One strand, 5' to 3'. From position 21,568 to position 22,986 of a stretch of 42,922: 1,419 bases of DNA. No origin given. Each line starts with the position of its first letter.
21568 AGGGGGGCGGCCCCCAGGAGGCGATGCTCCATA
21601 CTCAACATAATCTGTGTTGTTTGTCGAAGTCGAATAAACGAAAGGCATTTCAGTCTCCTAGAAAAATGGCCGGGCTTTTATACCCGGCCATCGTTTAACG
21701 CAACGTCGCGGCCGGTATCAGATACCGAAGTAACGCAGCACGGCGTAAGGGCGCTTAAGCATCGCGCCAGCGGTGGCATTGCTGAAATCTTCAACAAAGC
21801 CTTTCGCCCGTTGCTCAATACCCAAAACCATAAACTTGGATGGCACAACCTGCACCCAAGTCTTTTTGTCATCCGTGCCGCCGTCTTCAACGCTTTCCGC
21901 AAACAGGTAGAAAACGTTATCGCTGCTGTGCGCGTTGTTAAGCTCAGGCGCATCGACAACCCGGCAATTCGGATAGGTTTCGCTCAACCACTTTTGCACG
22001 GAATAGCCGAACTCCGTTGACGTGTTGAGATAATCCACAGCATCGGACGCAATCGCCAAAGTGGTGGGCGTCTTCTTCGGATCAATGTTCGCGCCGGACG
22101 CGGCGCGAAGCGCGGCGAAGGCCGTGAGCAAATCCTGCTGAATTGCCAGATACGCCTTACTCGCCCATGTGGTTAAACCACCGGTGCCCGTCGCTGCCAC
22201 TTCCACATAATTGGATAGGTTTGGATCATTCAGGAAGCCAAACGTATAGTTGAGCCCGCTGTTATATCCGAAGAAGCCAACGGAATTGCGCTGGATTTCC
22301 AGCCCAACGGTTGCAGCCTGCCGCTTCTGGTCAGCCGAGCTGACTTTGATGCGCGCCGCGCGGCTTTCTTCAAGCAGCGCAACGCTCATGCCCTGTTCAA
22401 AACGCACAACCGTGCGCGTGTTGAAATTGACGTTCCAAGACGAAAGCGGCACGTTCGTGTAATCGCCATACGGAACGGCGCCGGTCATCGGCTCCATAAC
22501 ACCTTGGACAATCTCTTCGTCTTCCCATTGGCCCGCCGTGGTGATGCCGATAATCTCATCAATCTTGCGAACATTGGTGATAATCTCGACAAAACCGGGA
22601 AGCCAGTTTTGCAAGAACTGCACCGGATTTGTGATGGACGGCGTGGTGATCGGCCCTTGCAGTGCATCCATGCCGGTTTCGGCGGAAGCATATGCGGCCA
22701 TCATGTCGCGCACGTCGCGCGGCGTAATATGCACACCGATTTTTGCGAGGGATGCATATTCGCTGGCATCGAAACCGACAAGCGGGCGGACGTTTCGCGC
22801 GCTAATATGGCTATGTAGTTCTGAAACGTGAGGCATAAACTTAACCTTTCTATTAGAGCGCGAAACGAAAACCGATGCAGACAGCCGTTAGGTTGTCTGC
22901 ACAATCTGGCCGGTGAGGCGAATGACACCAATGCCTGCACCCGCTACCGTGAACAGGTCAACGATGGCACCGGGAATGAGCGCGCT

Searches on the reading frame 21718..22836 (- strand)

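Call 47: search_protein_families(library=phrogs, proteins=[window:21718-22836:-], max_evalue=0.00001)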
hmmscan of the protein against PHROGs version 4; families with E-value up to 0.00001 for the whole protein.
window:21718-22836:- (372 aa): 1 family
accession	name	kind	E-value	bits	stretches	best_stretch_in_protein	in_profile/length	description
phrog_264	-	head and packaging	3.4e-66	224.4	1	51-372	11-321/321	major head protein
